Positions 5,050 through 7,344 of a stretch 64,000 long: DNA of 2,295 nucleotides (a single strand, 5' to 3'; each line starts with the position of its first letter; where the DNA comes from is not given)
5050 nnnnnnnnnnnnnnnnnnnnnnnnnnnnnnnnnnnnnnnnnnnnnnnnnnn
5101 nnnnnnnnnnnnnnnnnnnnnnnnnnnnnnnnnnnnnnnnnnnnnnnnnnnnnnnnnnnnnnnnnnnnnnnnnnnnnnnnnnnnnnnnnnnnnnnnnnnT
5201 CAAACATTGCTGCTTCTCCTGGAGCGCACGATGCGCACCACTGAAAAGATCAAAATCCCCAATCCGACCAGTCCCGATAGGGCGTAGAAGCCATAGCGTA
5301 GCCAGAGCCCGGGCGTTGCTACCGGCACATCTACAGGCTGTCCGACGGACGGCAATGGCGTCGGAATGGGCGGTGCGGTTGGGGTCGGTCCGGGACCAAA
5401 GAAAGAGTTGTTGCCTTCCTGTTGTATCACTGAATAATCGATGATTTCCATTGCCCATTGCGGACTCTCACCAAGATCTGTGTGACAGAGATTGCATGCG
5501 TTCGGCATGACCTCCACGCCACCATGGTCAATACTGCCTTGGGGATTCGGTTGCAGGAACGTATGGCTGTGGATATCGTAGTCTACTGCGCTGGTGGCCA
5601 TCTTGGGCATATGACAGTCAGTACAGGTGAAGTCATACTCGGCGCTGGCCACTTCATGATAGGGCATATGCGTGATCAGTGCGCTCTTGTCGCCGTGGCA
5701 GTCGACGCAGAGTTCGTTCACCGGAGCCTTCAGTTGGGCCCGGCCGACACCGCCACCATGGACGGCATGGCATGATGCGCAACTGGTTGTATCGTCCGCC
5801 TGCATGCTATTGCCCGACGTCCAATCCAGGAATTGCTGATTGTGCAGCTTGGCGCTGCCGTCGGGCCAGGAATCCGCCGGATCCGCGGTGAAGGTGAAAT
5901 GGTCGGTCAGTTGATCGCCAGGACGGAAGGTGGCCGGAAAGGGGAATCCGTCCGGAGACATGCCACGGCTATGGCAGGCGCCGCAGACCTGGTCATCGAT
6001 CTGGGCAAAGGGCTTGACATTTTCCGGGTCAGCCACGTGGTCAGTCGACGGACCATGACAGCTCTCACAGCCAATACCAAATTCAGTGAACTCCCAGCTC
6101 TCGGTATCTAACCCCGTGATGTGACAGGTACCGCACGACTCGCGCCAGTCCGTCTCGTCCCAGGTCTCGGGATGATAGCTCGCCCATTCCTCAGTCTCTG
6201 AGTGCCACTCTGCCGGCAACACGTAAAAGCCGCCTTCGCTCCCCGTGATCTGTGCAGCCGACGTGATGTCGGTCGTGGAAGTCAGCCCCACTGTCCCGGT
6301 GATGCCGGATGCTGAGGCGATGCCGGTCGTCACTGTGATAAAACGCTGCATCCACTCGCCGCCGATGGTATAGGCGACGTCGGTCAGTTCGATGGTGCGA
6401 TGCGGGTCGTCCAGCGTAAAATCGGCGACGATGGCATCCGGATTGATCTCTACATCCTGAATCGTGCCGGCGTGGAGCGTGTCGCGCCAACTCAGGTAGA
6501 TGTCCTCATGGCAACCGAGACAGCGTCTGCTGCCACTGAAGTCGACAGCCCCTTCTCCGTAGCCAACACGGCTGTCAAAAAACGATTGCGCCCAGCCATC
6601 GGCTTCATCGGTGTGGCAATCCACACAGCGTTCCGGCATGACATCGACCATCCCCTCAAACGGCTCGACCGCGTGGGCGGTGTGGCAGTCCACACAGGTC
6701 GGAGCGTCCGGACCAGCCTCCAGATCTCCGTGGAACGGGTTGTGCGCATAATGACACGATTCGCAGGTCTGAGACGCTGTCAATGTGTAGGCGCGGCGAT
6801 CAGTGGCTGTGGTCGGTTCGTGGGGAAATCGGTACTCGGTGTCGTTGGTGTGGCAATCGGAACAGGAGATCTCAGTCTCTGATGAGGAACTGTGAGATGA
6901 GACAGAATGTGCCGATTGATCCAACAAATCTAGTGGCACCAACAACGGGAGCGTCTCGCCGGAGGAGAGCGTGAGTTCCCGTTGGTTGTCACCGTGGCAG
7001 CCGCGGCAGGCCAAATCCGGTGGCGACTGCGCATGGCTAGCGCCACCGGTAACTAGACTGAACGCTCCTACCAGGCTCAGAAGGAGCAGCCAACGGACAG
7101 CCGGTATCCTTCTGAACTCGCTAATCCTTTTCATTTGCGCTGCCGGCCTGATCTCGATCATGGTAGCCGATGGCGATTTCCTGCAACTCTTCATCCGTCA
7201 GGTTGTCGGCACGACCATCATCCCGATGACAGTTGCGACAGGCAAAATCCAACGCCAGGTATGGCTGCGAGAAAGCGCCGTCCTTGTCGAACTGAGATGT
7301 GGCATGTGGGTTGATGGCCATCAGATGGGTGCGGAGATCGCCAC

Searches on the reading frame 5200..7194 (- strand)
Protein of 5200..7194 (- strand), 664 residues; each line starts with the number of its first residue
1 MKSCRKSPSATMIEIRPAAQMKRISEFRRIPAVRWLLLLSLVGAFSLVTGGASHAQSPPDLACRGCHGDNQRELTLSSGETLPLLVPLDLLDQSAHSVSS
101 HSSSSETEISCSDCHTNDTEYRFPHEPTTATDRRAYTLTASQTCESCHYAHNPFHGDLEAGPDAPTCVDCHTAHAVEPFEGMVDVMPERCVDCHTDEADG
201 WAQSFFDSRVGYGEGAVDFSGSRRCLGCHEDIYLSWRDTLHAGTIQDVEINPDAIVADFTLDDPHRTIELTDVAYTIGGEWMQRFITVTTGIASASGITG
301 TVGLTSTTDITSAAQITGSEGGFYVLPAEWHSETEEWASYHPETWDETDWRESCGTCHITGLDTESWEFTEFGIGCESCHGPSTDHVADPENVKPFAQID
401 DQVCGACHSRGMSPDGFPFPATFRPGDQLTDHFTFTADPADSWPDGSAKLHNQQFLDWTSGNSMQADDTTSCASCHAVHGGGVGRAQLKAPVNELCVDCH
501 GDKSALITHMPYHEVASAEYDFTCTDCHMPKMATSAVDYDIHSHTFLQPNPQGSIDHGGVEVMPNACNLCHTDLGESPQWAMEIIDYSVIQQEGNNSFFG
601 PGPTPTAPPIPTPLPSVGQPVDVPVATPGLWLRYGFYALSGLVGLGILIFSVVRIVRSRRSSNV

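Call 6: search_protein_families(library=pfam, proteins=[window:5200-7194:-], max_evalue=0.01)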
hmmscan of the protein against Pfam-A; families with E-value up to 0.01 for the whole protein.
window:5200-7194:- (664 aa): 5 families
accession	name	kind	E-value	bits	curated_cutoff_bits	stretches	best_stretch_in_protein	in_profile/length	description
PF14522.11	Cytochrome_C7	-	3.2e-15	56.1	24.8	2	99-172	3-67/67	Cytochrome c7 and related cytochrome c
PF22113.1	Mtrc-MtrF_II-IV_dom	-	1.7e-13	50.9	30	2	493-576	6-93/176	Outer membrane cytochrome MtrC/MtrF-like, domains II/IV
PF14537.11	Cytochrom_c3_2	-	5.4e-13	49.7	25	1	468-531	5-67/79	Cytochrome c3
PF09699.15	Paired_CXXCH_1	-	1.3e-12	47.6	20.6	2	471-504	8-40/41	Doubled CXXCH motif (Paired_CXXCH_1)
PF13435.11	Cytochrome_C554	-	4.5e-06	28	20.8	1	346-381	43-84/84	Cytochrome c554 and c-prime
